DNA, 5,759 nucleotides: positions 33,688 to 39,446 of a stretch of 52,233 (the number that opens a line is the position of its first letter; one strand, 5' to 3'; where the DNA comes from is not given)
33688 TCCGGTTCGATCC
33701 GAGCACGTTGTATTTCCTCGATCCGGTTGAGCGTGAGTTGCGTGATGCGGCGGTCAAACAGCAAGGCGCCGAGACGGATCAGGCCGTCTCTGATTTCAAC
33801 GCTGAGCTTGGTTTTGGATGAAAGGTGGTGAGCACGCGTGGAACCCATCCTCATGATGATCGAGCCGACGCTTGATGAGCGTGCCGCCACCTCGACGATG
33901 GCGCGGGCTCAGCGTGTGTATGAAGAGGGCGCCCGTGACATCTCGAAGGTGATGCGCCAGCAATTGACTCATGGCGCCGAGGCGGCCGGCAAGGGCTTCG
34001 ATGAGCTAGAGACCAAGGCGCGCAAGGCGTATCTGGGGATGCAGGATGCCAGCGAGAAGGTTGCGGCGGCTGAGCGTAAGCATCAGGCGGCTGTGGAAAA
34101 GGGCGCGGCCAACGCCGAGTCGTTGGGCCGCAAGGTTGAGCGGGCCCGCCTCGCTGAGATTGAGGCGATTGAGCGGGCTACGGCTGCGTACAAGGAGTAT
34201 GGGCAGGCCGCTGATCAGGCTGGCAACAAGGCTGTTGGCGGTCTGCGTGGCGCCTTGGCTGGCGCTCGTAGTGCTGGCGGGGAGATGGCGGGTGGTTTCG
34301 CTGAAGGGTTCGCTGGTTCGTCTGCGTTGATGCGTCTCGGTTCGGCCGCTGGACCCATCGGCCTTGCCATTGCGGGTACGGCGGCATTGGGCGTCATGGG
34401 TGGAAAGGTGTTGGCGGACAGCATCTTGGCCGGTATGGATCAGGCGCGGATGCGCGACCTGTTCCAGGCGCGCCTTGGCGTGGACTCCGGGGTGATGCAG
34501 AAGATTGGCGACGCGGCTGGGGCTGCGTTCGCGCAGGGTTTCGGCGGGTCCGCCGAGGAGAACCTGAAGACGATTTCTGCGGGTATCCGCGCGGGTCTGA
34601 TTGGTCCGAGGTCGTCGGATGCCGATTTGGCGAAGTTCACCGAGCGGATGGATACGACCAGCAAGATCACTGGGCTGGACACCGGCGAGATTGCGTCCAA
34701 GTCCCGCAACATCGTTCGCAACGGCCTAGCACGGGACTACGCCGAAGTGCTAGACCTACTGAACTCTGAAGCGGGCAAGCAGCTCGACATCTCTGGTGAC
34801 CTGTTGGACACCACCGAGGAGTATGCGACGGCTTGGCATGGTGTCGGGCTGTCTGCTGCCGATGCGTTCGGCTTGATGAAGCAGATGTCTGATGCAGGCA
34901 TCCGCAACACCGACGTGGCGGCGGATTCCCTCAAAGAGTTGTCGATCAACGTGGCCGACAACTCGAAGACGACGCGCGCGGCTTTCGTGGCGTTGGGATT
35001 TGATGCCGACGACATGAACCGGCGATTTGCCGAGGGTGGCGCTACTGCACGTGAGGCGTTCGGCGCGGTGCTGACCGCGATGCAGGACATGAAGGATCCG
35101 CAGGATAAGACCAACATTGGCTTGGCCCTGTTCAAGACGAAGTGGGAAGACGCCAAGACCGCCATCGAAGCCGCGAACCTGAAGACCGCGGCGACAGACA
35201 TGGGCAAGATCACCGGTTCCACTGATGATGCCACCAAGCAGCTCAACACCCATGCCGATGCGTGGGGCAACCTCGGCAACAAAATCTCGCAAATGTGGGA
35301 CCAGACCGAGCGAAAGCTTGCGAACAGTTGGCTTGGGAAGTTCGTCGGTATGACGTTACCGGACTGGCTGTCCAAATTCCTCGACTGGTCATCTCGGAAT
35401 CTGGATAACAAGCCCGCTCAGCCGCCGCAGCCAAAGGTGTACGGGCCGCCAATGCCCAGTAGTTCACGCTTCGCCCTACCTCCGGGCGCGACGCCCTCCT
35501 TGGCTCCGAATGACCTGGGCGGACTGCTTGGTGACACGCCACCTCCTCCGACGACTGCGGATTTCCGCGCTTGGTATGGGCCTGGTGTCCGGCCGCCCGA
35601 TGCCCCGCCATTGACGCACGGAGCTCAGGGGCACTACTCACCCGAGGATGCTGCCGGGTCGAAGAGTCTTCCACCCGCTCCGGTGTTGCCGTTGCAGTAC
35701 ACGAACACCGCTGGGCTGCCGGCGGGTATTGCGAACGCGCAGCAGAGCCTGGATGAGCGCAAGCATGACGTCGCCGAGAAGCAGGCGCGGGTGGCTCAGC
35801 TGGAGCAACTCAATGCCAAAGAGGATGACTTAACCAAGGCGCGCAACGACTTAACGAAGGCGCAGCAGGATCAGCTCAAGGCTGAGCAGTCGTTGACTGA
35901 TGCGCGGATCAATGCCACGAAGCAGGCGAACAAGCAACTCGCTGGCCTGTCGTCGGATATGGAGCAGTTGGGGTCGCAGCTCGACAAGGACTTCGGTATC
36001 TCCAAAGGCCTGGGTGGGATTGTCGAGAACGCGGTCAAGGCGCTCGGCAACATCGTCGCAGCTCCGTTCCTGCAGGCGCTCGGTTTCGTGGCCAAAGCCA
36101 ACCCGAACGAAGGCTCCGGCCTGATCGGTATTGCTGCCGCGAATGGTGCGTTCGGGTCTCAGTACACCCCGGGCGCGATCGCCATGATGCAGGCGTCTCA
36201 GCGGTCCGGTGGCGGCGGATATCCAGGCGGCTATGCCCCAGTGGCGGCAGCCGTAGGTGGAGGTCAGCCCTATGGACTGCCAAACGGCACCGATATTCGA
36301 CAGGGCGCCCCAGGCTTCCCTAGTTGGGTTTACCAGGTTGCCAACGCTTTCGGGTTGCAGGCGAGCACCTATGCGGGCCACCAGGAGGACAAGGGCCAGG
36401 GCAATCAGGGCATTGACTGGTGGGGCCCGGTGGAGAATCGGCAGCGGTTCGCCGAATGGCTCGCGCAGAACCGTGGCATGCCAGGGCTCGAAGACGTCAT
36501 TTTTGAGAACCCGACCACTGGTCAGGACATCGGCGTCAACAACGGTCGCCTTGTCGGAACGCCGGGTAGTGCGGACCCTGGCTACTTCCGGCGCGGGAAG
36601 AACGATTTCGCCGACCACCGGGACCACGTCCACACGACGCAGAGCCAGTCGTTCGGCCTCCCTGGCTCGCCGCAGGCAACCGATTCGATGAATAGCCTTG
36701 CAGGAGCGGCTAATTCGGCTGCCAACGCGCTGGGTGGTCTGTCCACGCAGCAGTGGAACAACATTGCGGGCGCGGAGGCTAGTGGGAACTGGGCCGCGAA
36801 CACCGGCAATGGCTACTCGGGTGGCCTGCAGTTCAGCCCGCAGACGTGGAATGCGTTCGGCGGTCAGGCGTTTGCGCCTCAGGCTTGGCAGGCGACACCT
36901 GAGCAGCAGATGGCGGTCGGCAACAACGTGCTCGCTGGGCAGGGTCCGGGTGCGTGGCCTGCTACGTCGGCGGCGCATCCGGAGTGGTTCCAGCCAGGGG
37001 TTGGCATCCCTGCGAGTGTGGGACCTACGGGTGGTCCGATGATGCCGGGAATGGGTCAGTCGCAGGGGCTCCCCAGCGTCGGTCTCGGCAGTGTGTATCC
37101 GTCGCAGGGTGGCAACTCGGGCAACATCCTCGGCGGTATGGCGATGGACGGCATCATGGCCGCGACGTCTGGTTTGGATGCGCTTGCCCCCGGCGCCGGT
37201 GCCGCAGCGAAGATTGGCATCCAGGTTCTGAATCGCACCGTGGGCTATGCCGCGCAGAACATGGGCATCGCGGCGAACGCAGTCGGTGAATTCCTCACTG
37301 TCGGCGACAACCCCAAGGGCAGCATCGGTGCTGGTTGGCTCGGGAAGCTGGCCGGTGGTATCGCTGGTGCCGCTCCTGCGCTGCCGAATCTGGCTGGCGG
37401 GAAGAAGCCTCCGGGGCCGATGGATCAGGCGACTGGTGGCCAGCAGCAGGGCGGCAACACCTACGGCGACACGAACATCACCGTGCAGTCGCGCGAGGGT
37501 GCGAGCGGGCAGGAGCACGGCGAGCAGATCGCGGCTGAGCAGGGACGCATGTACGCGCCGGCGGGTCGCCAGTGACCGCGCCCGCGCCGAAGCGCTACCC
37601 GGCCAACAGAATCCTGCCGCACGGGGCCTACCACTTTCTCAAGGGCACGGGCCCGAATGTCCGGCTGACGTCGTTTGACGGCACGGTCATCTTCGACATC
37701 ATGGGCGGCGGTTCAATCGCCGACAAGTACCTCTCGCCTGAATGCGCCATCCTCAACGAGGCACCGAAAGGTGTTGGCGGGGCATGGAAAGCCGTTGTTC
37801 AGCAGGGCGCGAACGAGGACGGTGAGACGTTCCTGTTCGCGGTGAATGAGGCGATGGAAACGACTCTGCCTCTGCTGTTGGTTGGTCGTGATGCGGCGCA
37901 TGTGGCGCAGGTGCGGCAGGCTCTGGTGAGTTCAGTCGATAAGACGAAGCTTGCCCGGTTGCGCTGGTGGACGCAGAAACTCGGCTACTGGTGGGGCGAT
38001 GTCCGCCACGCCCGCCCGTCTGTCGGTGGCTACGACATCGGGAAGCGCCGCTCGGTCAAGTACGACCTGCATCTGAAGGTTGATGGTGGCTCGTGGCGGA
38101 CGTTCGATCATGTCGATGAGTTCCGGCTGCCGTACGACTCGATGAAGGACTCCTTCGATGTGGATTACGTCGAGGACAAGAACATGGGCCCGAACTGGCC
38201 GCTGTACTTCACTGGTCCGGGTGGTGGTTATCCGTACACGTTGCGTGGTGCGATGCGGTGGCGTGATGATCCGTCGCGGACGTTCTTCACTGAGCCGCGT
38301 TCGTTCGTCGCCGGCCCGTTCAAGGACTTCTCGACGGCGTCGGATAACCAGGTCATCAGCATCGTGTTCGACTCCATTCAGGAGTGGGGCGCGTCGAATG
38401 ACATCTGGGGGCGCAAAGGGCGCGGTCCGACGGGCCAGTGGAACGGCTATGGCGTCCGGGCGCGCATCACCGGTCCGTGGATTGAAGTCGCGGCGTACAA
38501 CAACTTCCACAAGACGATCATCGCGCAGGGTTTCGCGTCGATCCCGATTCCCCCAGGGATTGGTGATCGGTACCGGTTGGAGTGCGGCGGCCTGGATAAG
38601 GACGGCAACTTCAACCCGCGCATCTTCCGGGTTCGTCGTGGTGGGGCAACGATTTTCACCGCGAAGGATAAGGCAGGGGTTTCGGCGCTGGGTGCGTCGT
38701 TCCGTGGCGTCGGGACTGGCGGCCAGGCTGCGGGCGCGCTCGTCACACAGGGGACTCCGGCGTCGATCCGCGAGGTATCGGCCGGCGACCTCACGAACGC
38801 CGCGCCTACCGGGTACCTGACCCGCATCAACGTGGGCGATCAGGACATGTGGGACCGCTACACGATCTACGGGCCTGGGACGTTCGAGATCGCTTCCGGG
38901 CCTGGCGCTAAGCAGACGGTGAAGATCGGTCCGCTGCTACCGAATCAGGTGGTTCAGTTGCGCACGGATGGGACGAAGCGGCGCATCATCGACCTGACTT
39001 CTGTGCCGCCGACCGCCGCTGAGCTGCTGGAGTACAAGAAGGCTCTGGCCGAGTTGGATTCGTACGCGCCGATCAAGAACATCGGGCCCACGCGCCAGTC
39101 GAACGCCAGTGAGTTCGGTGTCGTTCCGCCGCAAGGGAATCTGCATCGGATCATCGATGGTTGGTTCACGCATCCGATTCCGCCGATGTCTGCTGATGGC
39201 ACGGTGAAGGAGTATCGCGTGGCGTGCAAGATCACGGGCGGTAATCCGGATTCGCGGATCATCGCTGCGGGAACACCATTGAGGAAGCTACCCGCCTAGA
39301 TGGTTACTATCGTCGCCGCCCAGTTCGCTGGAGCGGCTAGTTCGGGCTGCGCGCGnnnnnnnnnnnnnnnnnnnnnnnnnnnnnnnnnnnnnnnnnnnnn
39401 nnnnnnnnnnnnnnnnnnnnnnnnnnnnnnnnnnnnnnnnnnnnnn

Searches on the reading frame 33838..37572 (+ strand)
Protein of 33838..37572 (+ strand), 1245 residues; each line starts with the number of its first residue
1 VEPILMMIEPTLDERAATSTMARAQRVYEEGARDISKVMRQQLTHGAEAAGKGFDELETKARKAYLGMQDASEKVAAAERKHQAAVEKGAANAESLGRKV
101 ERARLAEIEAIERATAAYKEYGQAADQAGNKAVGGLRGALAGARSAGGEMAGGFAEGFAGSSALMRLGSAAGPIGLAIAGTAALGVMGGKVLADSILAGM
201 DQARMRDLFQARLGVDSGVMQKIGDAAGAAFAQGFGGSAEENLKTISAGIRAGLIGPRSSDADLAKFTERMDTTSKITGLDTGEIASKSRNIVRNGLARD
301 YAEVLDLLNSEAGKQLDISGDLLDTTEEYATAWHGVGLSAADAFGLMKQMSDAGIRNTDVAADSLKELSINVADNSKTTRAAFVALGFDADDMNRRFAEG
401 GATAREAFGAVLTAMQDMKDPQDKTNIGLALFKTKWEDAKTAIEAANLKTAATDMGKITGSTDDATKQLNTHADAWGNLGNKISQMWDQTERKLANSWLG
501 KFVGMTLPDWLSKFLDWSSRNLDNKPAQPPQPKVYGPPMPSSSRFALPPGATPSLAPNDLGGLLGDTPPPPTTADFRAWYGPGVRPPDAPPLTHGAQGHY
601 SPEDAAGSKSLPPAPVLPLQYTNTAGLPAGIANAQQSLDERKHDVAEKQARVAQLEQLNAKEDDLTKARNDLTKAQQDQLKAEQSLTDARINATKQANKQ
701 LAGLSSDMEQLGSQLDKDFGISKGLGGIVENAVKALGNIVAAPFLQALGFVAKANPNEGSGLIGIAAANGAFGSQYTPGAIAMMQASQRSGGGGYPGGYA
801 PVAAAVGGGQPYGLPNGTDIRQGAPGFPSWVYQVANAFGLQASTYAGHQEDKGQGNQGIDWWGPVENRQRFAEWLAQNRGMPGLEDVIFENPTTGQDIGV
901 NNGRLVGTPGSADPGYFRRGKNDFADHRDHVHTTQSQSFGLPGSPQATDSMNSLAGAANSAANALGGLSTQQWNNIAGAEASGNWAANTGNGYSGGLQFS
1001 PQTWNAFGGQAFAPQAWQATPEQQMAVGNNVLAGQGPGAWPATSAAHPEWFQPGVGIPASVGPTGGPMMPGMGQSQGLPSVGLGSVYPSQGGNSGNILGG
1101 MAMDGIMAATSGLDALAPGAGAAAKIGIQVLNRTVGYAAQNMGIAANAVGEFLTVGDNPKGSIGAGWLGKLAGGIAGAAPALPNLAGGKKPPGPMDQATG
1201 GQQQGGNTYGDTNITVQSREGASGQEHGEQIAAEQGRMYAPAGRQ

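Call 45: search_protein_families(library=phrogs, proteins=[window:33838-37572:+], max_evalue=0.00001)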
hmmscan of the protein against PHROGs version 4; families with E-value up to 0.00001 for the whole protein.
window:33838-37572:+ (1245 aa): 8 families
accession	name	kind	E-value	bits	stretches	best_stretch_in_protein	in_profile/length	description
phrog_2337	-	tail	1.7e-174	584.1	3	630-1244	698-1325/1326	tail length tape measure protein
phrog_1942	-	tail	1.9e-47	163.5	1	560-1232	556-1166/1178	tail length tape measure protein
phrog_9228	-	tail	1.6e-39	137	2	47-522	52-506/1425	tail length tape measure protein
phrog_29757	-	other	2.3e-24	87.1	1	961-1043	24-103/201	transglycosylase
phrog_1272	-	tail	3.9e-18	65.6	1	45-485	119-545/1606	tail length tape measure protein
phrog_2723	-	tail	4.3e-16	59.1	2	604-804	883-1066/1578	tail length tape measure protein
phrog_5218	-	unknown function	1.3e-14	54.3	1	228-479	357-546/1599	-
phrog_5755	-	tail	5.1e-09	36.6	1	233-473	285-509/541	tail length tape measure protein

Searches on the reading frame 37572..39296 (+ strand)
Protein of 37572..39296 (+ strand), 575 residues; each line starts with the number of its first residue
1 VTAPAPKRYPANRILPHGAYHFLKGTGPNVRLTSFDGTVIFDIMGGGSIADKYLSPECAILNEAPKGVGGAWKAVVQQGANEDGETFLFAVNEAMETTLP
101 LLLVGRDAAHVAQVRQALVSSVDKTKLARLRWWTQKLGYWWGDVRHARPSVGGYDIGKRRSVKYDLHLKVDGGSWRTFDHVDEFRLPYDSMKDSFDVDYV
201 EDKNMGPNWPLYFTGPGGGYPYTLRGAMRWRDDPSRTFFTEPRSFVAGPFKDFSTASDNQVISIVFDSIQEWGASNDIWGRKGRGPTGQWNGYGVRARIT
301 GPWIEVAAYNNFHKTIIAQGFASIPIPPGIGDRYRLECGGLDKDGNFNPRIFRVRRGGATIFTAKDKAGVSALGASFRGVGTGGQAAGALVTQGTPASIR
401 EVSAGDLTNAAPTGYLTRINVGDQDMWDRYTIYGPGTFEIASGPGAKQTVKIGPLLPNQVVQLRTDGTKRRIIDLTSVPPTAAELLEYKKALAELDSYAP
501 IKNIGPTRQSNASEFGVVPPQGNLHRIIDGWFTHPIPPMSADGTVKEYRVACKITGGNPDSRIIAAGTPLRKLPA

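Call 45: search_protein_families(library=phrogs, proteins=[window:37572-39296:+], max_evalue=0.00001)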
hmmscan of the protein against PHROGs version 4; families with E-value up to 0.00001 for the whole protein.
window:37572-39296:+ (575 aa): 3 families
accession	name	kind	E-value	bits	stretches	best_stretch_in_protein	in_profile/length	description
phrog_106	-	tail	2.6e-53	182.3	1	9-574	25-319/329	minor tail protein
phrog_746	-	tail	5.2e-15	55.9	1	194-418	496-714/852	minor tail protein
phrog_737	-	tail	8.1e-15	55.4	1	204-414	229-429/583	minor tail protein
